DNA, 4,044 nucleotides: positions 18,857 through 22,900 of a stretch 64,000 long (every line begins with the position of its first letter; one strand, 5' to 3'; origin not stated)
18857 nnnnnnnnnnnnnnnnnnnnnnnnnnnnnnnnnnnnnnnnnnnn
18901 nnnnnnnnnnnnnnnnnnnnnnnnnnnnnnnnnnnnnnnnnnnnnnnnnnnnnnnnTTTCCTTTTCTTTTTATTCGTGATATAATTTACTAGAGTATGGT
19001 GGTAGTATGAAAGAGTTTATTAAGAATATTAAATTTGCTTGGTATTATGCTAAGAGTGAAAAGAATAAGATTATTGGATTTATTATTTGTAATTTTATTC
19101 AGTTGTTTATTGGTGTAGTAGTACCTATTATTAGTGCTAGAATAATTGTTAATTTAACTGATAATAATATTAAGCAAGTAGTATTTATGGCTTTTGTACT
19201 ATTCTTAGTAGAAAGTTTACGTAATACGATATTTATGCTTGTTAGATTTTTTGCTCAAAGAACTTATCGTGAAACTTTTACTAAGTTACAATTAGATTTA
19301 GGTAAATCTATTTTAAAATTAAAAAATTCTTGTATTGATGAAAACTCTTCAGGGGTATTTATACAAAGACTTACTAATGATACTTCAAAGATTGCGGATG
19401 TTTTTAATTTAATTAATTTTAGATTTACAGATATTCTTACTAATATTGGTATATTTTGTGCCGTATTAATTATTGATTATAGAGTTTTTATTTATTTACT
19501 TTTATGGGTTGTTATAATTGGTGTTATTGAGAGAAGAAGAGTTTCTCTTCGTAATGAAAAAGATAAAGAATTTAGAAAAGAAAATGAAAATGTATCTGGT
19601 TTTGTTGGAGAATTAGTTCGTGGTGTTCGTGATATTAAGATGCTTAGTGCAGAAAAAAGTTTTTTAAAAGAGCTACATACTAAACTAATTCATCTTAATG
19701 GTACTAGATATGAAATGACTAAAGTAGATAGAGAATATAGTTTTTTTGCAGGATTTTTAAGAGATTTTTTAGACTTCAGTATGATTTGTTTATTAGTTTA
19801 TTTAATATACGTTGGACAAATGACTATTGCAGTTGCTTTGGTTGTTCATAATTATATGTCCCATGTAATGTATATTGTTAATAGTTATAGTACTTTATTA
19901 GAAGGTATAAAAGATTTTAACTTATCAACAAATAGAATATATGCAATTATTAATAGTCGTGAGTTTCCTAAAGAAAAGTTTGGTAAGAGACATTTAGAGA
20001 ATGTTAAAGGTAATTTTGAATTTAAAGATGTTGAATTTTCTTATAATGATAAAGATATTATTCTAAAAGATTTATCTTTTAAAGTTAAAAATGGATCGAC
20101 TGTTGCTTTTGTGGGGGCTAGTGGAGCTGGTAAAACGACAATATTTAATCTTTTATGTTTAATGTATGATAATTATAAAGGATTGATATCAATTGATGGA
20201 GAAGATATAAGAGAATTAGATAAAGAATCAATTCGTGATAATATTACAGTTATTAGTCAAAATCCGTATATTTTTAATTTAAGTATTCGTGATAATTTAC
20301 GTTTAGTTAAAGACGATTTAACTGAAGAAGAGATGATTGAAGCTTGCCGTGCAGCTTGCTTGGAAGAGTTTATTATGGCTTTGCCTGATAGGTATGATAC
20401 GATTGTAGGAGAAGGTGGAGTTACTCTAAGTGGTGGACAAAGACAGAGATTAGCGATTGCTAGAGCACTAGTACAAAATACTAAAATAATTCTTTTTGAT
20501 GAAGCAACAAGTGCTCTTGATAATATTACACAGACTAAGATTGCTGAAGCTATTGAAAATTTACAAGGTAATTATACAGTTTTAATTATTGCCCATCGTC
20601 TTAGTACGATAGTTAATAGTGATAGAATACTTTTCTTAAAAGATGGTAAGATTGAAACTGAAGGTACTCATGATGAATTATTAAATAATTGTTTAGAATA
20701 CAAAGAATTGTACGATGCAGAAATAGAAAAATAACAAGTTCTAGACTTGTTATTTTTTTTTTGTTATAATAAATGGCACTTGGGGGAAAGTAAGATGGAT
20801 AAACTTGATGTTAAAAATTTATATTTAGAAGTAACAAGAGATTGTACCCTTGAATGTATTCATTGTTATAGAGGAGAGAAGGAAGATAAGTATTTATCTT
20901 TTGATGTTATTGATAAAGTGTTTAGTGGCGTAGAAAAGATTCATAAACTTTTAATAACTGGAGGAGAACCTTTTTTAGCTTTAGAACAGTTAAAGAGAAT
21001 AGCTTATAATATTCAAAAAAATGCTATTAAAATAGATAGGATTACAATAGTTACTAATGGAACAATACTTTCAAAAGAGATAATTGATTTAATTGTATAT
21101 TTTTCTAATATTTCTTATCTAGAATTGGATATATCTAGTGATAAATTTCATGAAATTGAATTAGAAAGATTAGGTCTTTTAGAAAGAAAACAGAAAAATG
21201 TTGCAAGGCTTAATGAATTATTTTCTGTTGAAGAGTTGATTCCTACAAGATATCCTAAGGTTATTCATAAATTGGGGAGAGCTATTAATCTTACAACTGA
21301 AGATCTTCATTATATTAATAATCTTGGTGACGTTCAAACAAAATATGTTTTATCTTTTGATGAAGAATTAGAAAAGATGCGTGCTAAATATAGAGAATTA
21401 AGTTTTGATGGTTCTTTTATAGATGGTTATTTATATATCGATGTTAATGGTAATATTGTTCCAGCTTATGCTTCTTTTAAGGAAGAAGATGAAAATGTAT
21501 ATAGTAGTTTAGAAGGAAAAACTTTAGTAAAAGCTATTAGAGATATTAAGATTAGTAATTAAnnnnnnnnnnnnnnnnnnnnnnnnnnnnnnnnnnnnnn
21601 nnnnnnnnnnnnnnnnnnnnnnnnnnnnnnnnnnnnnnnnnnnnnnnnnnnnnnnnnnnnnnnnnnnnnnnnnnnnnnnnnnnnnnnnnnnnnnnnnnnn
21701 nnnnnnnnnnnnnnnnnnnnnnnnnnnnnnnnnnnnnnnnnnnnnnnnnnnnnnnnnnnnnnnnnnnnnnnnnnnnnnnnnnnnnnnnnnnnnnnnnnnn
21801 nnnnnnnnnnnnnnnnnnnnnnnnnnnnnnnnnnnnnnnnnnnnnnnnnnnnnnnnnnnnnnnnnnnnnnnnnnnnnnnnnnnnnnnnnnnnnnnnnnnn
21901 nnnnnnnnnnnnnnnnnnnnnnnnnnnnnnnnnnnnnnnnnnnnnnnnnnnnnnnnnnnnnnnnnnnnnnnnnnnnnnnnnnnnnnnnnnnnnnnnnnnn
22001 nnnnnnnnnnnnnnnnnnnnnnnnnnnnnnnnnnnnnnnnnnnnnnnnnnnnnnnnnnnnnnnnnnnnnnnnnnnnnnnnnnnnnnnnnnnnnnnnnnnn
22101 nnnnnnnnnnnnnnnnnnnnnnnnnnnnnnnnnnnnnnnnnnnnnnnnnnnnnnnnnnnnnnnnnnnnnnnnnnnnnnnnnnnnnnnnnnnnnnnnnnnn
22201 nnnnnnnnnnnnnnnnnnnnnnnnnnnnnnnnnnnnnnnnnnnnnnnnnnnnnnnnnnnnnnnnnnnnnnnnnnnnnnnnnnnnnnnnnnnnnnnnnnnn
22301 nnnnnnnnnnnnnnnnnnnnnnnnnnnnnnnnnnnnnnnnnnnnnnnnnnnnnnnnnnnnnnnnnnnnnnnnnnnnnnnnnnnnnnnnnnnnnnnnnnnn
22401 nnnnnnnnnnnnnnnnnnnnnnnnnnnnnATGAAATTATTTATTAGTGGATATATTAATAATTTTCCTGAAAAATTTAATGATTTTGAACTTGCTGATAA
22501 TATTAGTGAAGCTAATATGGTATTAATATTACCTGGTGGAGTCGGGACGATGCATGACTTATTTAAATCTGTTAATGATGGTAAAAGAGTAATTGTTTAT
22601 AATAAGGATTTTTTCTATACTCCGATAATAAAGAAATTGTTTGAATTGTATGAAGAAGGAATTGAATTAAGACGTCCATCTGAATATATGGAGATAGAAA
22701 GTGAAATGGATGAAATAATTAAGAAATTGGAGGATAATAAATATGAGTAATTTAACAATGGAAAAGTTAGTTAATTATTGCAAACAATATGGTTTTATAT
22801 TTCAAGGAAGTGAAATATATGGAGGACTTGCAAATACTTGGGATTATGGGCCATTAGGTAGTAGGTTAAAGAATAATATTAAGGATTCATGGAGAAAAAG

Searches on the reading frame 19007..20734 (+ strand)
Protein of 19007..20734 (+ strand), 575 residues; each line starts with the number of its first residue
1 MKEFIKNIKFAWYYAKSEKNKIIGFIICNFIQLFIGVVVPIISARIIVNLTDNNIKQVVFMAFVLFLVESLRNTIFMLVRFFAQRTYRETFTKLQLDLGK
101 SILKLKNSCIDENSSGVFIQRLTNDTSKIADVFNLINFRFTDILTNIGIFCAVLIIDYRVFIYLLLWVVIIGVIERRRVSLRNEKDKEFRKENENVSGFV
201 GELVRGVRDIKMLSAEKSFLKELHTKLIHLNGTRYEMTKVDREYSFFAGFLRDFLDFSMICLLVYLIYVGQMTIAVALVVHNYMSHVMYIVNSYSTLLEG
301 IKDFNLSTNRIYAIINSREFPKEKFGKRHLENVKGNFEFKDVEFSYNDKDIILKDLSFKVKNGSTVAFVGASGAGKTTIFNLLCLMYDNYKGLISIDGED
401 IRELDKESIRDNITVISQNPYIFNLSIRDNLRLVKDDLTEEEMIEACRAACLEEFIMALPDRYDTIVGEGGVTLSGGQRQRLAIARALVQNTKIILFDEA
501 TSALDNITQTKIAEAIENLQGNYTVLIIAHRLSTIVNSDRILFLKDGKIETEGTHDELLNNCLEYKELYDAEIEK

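Call 18: search_protein_families(library=pfam, proteins=[window:19007-20734:+])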
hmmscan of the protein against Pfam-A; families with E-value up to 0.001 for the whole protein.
window:19007-20734:+ (575 aa): 4 families
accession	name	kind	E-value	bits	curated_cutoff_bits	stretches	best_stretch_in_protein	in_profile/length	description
PF00005.33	ABC_tran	-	3e-31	109.3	25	1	353-502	1-137/137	ABC transporter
PF00664.28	ABC_membrane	-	2.1e-19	70.7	28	1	23-288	2-271/274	ABC transporter transmembrane region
PF02463.25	SMC_N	-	1.6e-08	34.7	40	1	105-542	99-209/220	RecF/RecN/SMC N terminal domain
PF03193.22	RsgA_GTPase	-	0.00093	19.5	30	0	341-384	86-127/174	RsgA GTPase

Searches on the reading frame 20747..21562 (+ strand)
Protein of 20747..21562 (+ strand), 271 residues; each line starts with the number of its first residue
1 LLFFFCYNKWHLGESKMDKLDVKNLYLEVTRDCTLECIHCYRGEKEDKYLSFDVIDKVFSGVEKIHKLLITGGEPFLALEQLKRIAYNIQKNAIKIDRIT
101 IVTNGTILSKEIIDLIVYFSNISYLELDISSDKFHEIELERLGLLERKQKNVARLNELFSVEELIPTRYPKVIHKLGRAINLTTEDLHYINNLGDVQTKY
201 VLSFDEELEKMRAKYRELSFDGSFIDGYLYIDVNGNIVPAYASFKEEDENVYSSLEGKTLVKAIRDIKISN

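Call 18: search_protein_families(library=pfam, proteins=[window:20747-21562:+])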
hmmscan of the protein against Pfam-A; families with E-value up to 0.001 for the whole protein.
window:20747-21562:+ (271 aa): 2 families
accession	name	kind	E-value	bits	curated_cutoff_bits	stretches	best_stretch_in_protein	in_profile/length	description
PF04055.27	Radical_SAM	-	3.9e-12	47.1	29.5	1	28-156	2-137/166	Radical SAM superfamily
PF13353.11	Fer4_12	-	3.9e-05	24.4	22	1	31-109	13-95/137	4Fe-4S single cluster domain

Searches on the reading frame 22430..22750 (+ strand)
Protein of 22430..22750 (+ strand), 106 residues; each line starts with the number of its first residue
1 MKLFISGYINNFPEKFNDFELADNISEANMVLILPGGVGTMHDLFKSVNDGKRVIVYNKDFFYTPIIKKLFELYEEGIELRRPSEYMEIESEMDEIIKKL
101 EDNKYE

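Call 10: find_encoding_contigs(protein=window:22430-22750:+, flank=3000, max_places=10)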
Protein window:22430-22750:+ (106 aa): 6 contigs read that carry it; 2 places shown.
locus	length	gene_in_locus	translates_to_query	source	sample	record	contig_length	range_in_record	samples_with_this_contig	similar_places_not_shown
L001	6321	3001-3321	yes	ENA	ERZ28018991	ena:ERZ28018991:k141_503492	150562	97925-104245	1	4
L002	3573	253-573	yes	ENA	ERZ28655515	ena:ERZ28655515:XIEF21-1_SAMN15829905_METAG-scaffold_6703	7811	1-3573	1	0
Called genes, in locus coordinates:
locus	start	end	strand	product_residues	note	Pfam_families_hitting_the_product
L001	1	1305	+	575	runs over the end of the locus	PF00664:ABC_membrane, PF02463:SMC_N, PF00005:ABC_tran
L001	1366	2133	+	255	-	PF04055:Radical_SAM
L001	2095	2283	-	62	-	-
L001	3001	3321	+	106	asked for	PF03641:Lysine_decarbox (weak)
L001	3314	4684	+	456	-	PF28494:GlyRS_ins_1 (faint), PF00587:tRNA-synt_2b, PF03129:HGTP_anticodon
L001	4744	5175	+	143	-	PF00293:NUDIX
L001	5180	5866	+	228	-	PF00117:GATase, PF07722:Peptidase_C26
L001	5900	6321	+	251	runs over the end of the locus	-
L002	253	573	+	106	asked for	PF03641:Lysine_decarbox (weak)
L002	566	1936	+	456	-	PF28494:GlyRS_ins_1 (faint), PF00587:tRNA-synt_2b, PF03129:HGTP_anticodon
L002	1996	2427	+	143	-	PF00293:NUDIX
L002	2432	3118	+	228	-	PF00117:GATase, PF07722:Peptidase_C26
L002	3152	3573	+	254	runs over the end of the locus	-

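Call 18: search_protein_families(library=pfam, proteins=[window:22430-22750:+])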
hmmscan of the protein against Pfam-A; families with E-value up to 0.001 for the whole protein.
window:22430-22750:+ (106 aa): 1 family
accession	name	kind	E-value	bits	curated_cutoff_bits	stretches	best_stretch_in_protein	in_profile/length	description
PF03641.19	Lysine_decarbox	-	9.4e-06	26.3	27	1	26-100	51-131/131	Possible lysine decarboxylase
